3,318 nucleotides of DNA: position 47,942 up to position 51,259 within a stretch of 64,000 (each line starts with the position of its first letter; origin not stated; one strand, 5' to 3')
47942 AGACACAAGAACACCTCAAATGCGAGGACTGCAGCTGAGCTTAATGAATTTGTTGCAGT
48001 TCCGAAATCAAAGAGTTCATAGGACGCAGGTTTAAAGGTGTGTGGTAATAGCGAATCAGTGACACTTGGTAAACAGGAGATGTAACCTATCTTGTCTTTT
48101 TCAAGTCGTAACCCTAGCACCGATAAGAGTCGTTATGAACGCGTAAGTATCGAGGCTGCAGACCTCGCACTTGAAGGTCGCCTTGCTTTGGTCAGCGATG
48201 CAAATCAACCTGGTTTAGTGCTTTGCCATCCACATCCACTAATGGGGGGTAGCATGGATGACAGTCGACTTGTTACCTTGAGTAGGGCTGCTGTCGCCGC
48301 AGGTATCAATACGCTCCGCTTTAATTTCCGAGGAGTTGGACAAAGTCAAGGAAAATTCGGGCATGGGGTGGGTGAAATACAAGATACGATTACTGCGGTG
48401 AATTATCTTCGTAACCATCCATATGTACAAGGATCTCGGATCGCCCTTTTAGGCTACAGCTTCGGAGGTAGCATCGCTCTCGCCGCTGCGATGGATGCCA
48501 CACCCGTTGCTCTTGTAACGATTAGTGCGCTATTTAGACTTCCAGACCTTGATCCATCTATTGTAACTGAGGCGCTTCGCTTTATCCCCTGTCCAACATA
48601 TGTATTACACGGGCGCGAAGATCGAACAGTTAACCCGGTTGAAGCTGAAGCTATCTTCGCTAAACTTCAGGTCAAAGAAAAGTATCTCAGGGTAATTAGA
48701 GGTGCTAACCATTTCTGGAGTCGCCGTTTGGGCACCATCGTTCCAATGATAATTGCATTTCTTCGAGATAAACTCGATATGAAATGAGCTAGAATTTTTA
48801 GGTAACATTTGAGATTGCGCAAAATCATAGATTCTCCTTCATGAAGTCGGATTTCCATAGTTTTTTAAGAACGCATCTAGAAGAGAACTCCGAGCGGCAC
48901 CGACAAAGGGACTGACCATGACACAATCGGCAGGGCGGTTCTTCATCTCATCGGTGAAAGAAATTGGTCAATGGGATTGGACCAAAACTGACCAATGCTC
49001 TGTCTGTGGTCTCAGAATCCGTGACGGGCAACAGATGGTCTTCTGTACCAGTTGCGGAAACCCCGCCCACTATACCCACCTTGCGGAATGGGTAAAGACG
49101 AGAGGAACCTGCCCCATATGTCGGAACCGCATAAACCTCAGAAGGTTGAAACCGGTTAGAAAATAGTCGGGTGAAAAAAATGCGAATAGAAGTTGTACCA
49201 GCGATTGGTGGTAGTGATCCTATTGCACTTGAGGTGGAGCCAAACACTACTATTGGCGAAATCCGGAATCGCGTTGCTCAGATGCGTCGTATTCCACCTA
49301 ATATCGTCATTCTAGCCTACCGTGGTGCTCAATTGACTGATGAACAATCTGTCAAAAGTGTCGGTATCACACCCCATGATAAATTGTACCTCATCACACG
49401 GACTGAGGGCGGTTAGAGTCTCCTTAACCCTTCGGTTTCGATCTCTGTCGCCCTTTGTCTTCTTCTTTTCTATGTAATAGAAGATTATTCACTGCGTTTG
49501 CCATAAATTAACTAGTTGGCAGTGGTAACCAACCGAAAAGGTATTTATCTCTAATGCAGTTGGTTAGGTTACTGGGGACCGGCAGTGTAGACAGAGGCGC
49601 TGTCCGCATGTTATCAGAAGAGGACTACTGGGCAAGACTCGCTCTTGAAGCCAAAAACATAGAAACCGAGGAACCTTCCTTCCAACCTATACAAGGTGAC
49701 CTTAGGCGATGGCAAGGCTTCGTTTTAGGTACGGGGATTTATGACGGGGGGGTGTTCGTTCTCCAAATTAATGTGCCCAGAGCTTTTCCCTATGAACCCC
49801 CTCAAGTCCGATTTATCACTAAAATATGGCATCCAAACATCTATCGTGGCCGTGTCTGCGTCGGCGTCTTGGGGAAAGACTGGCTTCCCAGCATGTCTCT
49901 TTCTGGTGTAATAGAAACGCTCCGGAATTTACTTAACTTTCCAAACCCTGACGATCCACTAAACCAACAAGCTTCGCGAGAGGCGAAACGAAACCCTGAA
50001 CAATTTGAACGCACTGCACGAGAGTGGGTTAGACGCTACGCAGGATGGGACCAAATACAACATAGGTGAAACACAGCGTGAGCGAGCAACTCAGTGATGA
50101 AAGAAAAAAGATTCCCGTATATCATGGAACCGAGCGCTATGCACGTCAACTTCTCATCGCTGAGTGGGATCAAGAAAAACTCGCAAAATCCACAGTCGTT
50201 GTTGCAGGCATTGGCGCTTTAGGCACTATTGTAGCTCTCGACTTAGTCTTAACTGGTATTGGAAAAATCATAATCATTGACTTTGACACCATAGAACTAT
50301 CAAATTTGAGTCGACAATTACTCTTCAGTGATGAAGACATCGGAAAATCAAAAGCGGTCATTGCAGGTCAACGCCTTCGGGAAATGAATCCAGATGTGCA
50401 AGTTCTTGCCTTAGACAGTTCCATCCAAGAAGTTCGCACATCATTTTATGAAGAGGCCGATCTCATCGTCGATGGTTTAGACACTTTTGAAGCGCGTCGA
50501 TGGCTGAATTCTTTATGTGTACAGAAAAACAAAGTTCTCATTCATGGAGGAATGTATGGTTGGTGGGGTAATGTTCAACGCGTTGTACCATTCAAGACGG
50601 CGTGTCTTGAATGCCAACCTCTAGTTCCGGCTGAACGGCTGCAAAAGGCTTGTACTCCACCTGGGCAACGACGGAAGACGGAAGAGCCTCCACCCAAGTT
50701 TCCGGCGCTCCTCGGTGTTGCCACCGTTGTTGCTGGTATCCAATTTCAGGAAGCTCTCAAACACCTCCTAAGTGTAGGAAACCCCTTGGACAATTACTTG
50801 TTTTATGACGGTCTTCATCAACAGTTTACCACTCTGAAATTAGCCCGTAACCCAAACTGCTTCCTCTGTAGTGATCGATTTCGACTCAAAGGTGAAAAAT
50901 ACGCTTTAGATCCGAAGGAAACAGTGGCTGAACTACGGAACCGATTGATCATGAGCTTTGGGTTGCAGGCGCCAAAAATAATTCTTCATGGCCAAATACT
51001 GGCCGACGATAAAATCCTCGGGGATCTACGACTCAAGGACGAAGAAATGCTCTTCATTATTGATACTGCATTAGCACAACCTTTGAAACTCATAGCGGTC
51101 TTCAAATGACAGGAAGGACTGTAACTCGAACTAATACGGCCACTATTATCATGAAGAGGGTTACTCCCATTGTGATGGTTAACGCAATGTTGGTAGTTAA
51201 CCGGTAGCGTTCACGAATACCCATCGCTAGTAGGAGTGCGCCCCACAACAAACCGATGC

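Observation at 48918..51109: Compact eukaryote-like ubiquitination cassette (RING E3, Ub, E2, E1) with no JAB protease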

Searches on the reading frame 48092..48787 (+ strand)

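Call 3: search_protein_families(library=pfam, proteins=[window:48092-48787:+], max_evalue=0.01)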
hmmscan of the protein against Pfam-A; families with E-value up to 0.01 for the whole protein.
window:48092-48787:+ (231 aa): 14 families
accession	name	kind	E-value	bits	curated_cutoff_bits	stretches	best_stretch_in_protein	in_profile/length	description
PF12146.15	Hydrolase_4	-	4e-14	52.9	27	2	60-152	20-115/239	Serine aminopeptidase, S33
PF00326.27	Peptidase_S9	-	1.1e-12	48.4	22.6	2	70-137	13-86/213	Prolyl oligopeptidase family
PF12697.13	Abhydrolase_6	-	1.7e-11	45.6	26.3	1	42-154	1-102/217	Alpha/beta hydrolase family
PF02129.25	Peptidase_S15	-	3.4e-10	40.5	23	1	67-147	47-126/262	X-Pro dipeptidyl-peptidase (S15 family)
PF00561.26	Abhydrolase_1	-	1.4e-08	35.2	25.8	1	70-146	26-102/245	alpha/beta hydrolase fold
PF01738.24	DLH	-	6.6e-08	32.8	21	1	94-202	75-179/217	Dienelactone hydrolase family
PF08840.17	BAAT_C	-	1e-07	32.7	20.9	1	102-145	9-53/210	BAAT / Acyl-CoA thioester hydrolase C terminal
PF20434.5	BD-FAE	-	2.6e-05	24.3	26.8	1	63-136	39-110/215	BD-FAE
PF20408.4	Abhydrolase_11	-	3.8e-05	23.9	27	1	52-211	12-169/193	Alpha/beta hydrolase domain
PF05448.18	AXE1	-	4.1e-05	22.9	21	1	97-134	158-195/321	Acetyl xylan esterase (AXE1)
PF07859.19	Abhydrolase_3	-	0.00015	22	25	1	96-144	49-100/210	alpha/beta hydrolase fold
PF05677.18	DUF818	-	0.00027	20.5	20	1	58-135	158-234/365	Chlamydia CHLPS protein (DUF818)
PF02230.22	Abhydrolase_2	-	0.0044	17.3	23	1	94-190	88-180/217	Phospholipase/Carboxylesterase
PF12740.14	PETase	-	0.006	16.5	28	1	111-215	121-219/263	PET hydrolase-like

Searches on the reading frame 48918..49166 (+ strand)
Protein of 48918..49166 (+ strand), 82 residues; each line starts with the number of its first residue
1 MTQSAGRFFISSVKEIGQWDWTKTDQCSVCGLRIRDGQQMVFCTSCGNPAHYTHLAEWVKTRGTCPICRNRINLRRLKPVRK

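Call 3: search_protein_families(library=pfam, proteins=[window:48918-49166:+], max_evalue=0.01)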
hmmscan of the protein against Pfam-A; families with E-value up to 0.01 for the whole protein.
window:48918-49166:+ (82 aa): 10 families
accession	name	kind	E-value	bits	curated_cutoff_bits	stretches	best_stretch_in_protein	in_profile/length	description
PF13639.12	zf-RING_2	-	1.9e-07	31.7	27.3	1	25-69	1-44/44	Ring finger domain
PF14446.12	Prok-RING_1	-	1.1e-06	28.9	29.1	1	24-51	4-31/54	Prokaryotic RING finger family 1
PF17034.11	zinc_ribbon_16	-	0.00012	22.7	27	1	38-69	86-117/125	Zinc-ribbon like family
PF17120.11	zf-RING_16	-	0.00036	20.6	27.4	1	23-66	3-45/57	RING/Ubox like zinc-binding domain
PF23145.1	Zf_2nd_IFT121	-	0.00042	20.4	25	1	27-72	3-44/45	IFT121, second zinc finger domain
PF12773.13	DZR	-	0.0015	19.1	27.3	1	27-73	1-35/45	Double zinc ribbon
PF00130.28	C1_1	-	0.0015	18.8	26.5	0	23-51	10-39/53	Phorbol esters/diacylglycerol binding domain (C1 domain)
PF00628.35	PHD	-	0.0019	18.6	24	1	27-52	1-25/47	PHD-finger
PF14634.12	zf-RING_5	-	0.002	18.5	27.9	1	26-69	1-42/43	zinc-RING finger domain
PF07191.17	Zn_ribbon_6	-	0.0049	17.3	25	1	26-73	2-40/67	Double zinc ribbon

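Call 4: search_protein_families(library=ncbifam, proteins=[window:48918-49166:+], max_evalue=0.01)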
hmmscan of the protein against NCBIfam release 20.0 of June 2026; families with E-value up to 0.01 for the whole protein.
window:48918-49166:+ (82 aa): 0 families

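Call 63: find_encoding_contigs(protein=window:48918-49166:+, flank=4000, max_places=8)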
Protein window:48918-49166:+ (82 aa): no gene with exactly this product is on record in the collection.

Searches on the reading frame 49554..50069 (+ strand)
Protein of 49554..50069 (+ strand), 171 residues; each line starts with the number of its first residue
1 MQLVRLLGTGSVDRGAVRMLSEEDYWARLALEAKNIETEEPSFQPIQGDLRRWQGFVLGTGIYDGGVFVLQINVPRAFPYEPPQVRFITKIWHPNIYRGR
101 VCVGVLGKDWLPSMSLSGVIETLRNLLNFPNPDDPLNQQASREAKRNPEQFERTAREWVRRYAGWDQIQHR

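Call 3: search_protein_families(library=pfam, proteins=[window:49554-50069:+], max_evalue=0.01)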
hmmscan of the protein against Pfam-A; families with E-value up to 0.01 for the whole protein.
window:49554-50069:+ (171 aa): 1 family
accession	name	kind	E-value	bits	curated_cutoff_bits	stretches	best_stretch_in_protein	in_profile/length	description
PF00179.31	UQ_con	-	1.4e-34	119.1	27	1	37-158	13-139/140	Ubiquitin-conjugating enzyme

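Call 4: search_protein_families(library=ncbifam, proteins=[window:49554-50069:+], max_evalue=0.01)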
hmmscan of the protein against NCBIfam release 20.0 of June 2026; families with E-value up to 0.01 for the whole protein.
window:49554-50069:+ (171 aa): 0 families

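Call 10: find_related_loci(query=window:49554-50069:+, collection=genome_contigs, flank=8000)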
Query window:49554-50069:+ (171 aa) in genome_contigs; peptide patterns used: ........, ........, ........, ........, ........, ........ (x = any residue, [..] = any of these).
76 stretches matched a pattern; 19 encode a relative of the query (tblastn E <= 1e-3); 19 distinct loci.
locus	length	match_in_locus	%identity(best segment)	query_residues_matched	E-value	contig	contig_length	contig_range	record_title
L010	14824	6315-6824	88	2-171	5e-103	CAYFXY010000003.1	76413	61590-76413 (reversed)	MAG TPA_asm: uncultured archaeon isolate ERP108616_co2_125 genome assembly, contig: NODE_273_length_76413_cov_2.917808, 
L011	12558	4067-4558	87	8-171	7e-99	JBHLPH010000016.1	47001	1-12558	MAG: Promethearchaeota archaeon isolate H2M.135 H2M.135@384, whole genome shotgun sequence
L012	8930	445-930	87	8-169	5e-98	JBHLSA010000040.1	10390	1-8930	MAG: Candidatus Thorarchaeota archaeon isolate TM2M.154 TM2M.154@14064, whole genome shotgun sequence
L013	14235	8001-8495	84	7-171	7e-98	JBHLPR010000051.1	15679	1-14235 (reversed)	MAG: Promethearchaeota archaeon isolate H2S.129 H2S.129@2659, whole genome shotgun sequence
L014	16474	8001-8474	89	14-171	5e-98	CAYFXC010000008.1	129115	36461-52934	MAG TPA_asm: uncultured archaeon isolate ERP108616_co2_263 genome assembly, contig: NODE_64_length_129115_cov_5.788881, 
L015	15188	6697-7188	86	8-171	3e-97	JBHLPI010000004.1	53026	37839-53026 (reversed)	MAG: Promethearchaeota archaeon isolate H2M.163 H2M.163@302, whole genome shotgun sequence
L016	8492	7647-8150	83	2-169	9e-97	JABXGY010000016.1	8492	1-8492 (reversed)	MAG: archaeon isolate H03M_Hermod_104 h03m_104_k127_96718, whole genome shotgun sequence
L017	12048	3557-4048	84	8-171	2e-96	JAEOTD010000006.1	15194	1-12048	MAG: Candidatus Hermodarchaeota archaeon isolate YT1_028 k127_1378268, whole genome shotgun sequence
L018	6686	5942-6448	81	1-169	1e-95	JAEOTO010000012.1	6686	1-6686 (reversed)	MAG: Candidatus Hermodarchaeota archaeon isolate YT2_032 k127_7824769, whole genome shotgun sequence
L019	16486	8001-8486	84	8-169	8e-95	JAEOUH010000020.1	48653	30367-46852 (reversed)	MAG: Candidatus Hermodarchaeota archaeon isolate FT1_005 k127_5370768, whole genome shotgun sequence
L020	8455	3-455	85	21-171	2e-91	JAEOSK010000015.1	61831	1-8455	MAG: Candidatus Hermodarchaeum yapensis isolate Yap4.bin9.105 contig-145_265, whole genome shotgun sequence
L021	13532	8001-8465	83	15-169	3e-90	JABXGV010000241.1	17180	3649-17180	MAG: archaeon isolate H02S_Hermod_124 h02s_124_k137_3229142, whole genome shotgun sequence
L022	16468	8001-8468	81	14-169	1e-90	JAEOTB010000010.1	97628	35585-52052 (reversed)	MAG: Candidatus Hermodarchaeota archaeon isolate YT1_014 k127_3505910, whole genome shotgun sequence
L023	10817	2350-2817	80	14-169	3e-89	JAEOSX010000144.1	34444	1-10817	MAG: Candidatus Hermodarchaeota archaeon isolate YT_063 k127_27615218, whole genome shotgun sequence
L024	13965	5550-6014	80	15-169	2e-89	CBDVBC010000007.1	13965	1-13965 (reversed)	MAG TPA_asm: Candidatus Hermodarchaeota archaeon isolate SRR22302347_concoct_51 genome assembly, contig: ERZ25073594.145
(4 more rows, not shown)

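Call 16: search_protein_families(library=pfam, proteins=[L014:2089-3246:+, L014:3257-3985:+, L014:4003-4755:-, L014:4752-5045:-, L014:5065-5712:-, L014:5739-6494:-, L014:6578-7114:-, L014:683-1663:-], max_evalue=0.01)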
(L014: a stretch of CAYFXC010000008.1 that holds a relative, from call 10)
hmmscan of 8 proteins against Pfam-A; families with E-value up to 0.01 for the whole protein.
L014:2089-3246:+ (385 aa): 17 families
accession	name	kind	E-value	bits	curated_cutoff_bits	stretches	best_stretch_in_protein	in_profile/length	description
PF00004.35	AAA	-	2.5e-40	138.4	21.2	1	151-280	1-130/131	ATPase family associated with various cellular activities (AAA)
PF17862.7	AAA_lid_3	-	7.2e-11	41.9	27.2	1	303-339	1-37/45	AAA+ lid domain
PF04212.24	MIT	-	5.2e-10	39.7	30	1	10-71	4-65/66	MIT (microtubule interacting and transport) domain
PF09336.16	Vps4_C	-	3.3e-06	27.4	21.3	1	342-384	19-61/61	Vps4 C terminal oligomerisation domain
PF13173.12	AAA_14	-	5.6e-05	23.6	27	1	151-219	5-74/129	AAA domain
PF05496.18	RuvB_N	-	6.9e-05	23.1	27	1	150-220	35-97/159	Holliday junction DNA helicase RuvB P-loop domain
PF13191.12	AAA_16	-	8.3e-05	23.6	32.6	0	145-173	22-49/167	AAA ATPase domain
PF07728.20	AAA_5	-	0.00036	21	22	1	150-273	1-139/139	AAA domain (dynein-related subfamily)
PF13207.12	AAA_17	-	0.00098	19.9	27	0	154-179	1-26/136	AAA domain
PF13671.12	AAA_33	-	0.0012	19.7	27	1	151-260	2-79/143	AAA domain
PF06068.19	TIP49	-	0.0013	18.5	23.8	1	131-202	38-106/347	TIP49 P-loop domain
PF13401.12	AAA_22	-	0.0037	18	27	0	151-185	8-45/130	AAA domain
PF13238.12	AAA_18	-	0.0044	17.9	29.4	0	151-199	1-41/128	AAA domain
PF07724.20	AAA_2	-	0.0048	17.4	27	0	151-218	6-86/166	AAA domain (Cdc48 subfamily)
PF01695.23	IstB_IS21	-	0.0064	16.5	24.1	0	150-187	94-134/238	IstB-like ATP binding protein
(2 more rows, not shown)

L014:3257-3985:+ (242 aa): 1 family
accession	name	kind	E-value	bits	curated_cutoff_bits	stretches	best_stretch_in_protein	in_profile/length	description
PF05871.18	ESCRT-II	-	3.3e-10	40.8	27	1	105-202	21-125/138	ESCRT-II complex subunit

L014:4003-4755:- (250 aa): 1 family
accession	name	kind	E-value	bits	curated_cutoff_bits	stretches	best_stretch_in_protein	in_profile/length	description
PF04157.22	EAP30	-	1e-26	94.5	26.8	1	8-232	2-218/219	EAP30/Vps36 family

L014:4752-5045:- (97 aa): 0 families

L014:5065-5712:- (215 aa): 1 family
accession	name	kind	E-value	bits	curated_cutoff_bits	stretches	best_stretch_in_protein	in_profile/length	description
PF03997.17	VPS28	-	4.4e-13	49.9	24.5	1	19-206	2-186/188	VPS28 protein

L014:5739-6494:- (251 aa): 4 families
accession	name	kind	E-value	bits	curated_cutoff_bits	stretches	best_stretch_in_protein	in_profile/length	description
PF00179.31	UQ_con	-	2.7e-16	59.9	27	1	26-115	18-111/140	Ubiquitin-conjugating enzyme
PF05743.18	UEV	-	0.00027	21.3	27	1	51-117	50-121/121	UEV domain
PF09454.15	Vps23_core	-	0.00029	21.2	26.8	1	188-234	3-49/64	Vps23 core domain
PF04325.18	DUF465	-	0.0028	18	25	0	136-164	4-33/48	Protein of unknown function (DUF465)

L014:6578-7114:- (178 aa): 0 families

L014:683-1663:- (326 aa): 3 families
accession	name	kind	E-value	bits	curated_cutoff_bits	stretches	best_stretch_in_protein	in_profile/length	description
PF00561.26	Abhydrolase_1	-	1.2e-17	64.9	25.8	1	57-158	1-107/245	alpha/beta hydrolase fold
PF12697.13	Abhydrolase_6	-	2.3e-12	48.5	26.3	1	59-312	1-213/217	Alpha/beta hydrolase family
PF12146.15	Hydrolase_4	-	0.0032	17.3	27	1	119-289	75-216/239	Serine aminopeptidase, S33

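Call 42: search_solved_structures(query=window:49554-50069:+, max_evalue=1e-10, show_alignments=1)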
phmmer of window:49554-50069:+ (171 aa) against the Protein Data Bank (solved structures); distinct sequences matched with E-value up to 1e-10: 257 (the best 60 are shown).
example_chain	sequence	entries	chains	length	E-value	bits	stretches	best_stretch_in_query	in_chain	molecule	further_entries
8grm_P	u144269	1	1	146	2.4e-30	108.3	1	40-163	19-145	UbcH5b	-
8vk8_A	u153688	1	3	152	2.6e-30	108.2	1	40-163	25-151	Ubiquitin-conjugating enzyme E2 D2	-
6ttu_D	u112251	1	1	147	3.4e-30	107.8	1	42-163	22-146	Ubiquitin-conjugating enzyme E2 D2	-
8j1r_C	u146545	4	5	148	3.9e-30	107.7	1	28-163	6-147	Ubiquitin-conjugating enzyme E2 4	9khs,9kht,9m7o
6w7z_A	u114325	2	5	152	5.4e-30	107.2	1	43-163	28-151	Ubiquitin-conjugating enzyme E2 D2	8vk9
5aie_B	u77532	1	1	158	8.7e-30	106.5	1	27-163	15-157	UBIQUITIN-CONJUGATING ENZYME E2 4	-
9b55_A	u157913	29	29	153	9.4e-30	106.4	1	41-163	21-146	Ubiquitin-conjugating enzyme E2 4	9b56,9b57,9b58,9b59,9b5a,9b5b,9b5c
1qcq_A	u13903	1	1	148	9.8e-30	106.3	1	28-163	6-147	PROTEIN (UBIQUITIN CONJUGATING ENZYME)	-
4ii2_C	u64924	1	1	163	1.3e-29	105.9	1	41-163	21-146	Ubiquitin-conjugating enzyme E2 4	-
8grq_N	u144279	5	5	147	1.7e-29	105.6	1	40-163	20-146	Ubiquitin-conjugating enzyme E2D 3 (UBC4/5 homolog, yeast), isoform CRA_a | Ubiquitin-conjugating enzyme E2 D3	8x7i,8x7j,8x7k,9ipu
1ur6_A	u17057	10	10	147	2.4e-29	105.1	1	42-163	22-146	UBIQUITIN-CONJUGATING ENZYME E2-17 KDA 2 | Ubiquitin-conjugating enzyme E2 D2 | ubiquitin-conjugating enzyme E2 D2 isoform X3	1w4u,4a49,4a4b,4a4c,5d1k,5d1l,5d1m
7bol_A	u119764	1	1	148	2.4e-29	105.1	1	42-163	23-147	Ubiquitin-conjugating enzyme E2 D2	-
3eb6_B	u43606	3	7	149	2.4e-29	105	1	42-163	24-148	Ubiquitin-conjugating enzyme E2 D2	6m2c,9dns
2esk_A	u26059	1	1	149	2.5e-29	105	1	42-163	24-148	Ubiquitin-conjugating enzyme E2 D2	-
3tgd_A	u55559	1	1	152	2.5e-29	105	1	42-163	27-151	Ubiquitin-conjugating enzyme E2 D2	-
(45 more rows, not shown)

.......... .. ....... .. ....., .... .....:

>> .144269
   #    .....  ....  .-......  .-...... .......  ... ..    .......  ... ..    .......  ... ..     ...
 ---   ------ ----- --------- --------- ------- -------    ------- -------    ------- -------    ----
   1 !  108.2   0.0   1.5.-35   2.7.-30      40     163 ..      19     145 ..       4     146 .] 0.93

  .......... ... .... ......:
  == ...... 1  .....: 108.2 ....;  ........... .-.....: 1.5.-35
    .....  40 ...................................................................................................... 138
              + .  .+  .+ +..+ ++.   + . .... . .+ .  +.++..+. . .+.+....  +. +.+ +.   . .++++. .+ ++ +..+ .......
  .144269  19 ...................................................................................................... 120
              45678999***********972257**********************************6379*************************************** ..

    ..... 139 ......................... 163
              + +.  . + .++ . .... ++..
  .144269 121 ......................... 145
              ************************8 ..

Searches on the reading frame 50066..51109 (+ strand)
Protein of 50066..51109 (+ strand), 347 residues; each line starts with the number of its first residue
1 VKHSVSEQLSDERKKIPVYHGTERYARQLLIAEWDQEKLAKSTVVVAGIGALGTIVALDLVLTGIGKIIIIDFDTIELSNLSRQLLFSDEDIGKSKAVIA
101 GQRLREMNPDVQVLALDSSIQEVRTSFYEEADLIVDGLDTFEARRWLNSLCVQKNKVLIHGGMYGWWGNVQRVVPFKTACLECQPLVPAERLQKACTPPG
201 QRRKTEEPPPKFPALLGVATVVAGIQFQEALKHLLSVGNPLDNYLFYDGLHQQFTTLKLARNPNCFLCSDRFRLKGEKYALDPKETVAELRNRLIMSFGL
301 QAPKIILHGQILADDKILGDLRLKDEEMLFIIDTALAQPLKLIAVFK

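Call 3: search_protein_families(library=pfam, proteins=[window:50066-51109:+], max_evalue=0.01)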
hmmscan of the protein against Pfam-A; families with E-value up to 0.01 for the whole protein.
window:50066-51109:+ (347 aa): 2 families
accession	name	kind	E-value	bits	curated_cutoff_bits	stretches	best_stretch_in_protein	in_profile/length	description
PF00899.27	ThiF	-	2.5e-63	213.8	28.1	1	25-265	1-236/238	ThiF family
PF00240.29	ubiquitin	-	0.0004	20.5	25.4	1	279-329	13-65/72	Ubiquitin family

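Call 4: search_protein_families(library=ncbifam, proteins=[window:50066-51109:+], max_evalue=0.01)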
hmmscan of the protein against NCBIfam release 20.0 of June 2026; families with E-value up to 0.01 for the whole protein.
window:50066-51109:+ (347 aa): 23 families
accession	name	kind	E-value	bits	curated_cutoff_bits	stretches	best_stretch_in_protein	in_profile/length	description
NF006444.0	PRK08762.1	equivalog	3.9e-44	150.8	449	1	19-272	122-371/387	molybdopterin-synthase adenylyltransferase MoeB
TIGR02356.1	adenyl_thiF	equivalog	1.1e-42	145.7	275.25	1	24-197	1-179/203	thiazole biosynthesis adenylyltransferase ThiF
NF004281.0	PRK05690.1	subfamily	5.8e-40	137.1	266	1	22-269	10-249/250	molybdopterin-synthase adenylyltransferase MoeB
NF006204.0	PRK08328.1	equivalog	1.9e-38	132.3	339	1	22-248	7-220/231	hypothetical protein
NF047750.1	SAMPActivE1UbaA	equivalog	4.8e-34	117.9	450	1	23-270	11-250/270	SAMP-activating enzyme E1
TIGR02355.1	moeB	equivalog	1.1e-33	116.7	376.55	2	24-168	4-152/240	molybdopterin-synthase adenylyltransferase MoeB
NF009123.0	PRK12475.1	subfamily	3.3e-33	115.4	510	1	22-184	2-170/338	MoeB/ThiF family adenylyltransferase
NF005902.0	PRK07878.1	equivalog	6.3e-33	114.2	647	1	22-265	20-260/392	adenylyltransferase/sulfurtransferase MoeZ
NF005646.0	PRK07411.1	equivalog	3e-30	105.6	633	1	22-270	16-257/390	molybdopterin-synthase adenylyltransferase MoeB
NF004111.0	PRK05600.1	equivalog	5.6e-28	98.1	437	1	21-144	18-145/371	ThiF family adenylyltransferase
NF006395.0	PRK08644.1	equivalog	2.6e-26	92.6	159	1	35-168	24-160/215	sulfur carrier protein ThiS adenylyltransferase ThiF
TIGR01408.1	Ube1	subfamily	1.3e-25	89.3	750.05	1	24-183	401-571/1008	ubiquitin-activating enzyme E1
NF006077.0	PRK08223.1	equivalog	1.2e-22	80.3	266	1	23-159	9-149/296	hypothetical protein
TIGR02354.1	thiF_fam2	equivalog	2e-22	80.1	152.2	1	36-159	16-141/200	thiamine biosynthesis protein ThiF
NF011696.0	PRK15116.1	equivalog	1.4e-16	61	304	1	36-162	25-153/268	tRNA cyclic N6-threonylcarbamoyladenosine(37) synthase TcdA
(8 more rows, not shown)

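Call 36: search_solved_structures(query=window:50066-51109:+, max_evalue=0.00001)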
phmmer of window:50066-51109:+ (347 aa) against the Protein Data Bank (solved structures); distinct sequences matched with E-value up to 0.00001: 74 (the best 60 are shown).
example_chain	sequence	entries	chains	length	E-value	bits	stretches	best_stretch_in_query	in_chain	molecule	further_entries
5tr4_A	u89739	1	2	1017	1.6e-34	122.8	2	22-191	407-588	Ubiquitin-activating enzyme E1 1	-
6nya_A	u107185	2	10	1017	3.5e-34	121.7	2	22-191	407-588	Ubiquitin-activating enzyme E1 1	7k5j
4nnj_A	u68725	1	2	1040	3.6e-34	121.7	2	22-191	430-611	Ubiquitin-activating enzyme E1 1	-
3cmm_A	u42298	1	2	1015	3.6e-34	121.7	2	22-191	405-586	Ubiquitin-activating enzyme E1 1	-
5l6h_A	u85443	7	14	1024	3.6e-34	121.7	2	22-191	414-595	Ubiquitin-activating enzyme E1 1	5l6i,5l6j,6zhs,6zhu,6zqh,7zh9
9mc4_A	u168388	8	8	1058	1e-33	120.2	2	23-192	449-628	Ubiquitin-like modifier-activating enzyme 1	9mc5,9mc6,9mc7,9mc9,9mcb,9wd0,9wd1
6dc6_A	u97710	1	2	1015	1.8e-33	119.3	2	23-183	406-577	Ubiquitin-like modifier-activating enzyme 1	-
8oif_A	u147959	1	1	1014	1.1e-32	116.8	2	24-181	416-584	Ubiquitin-like modifier-activating enzyme 7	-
8se9_A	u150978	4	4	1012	1.1e-32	116.8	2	24-181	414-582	Ubiquitin-like modifier-activating enzyme 7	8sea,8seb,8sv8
9qgg_B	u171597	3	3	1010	1.5e-32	116.4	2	24-196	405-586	E1 ubiquitin-activating enzyme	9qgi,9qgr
6zht_C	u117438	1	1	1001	2.5e-32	115.6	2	22-191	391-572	Ubiquitin-activating enzyme E1 1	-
1zud_1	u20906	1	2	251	1.8e-31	112.8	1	24-269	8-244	Adenylyltransferase thiF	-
1zfn_A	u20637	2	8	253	1.8e-31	112.8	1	24-269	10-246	Adenylyltransferase thiF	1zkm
3dbr_B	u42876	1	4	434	1.5e-29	106.5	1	42-184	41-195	NEDD8-activating enzyme E1 catalytic subunit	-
9jtc_A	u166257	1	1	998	1.7e-29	106.3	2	35-179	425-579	UBA7 protein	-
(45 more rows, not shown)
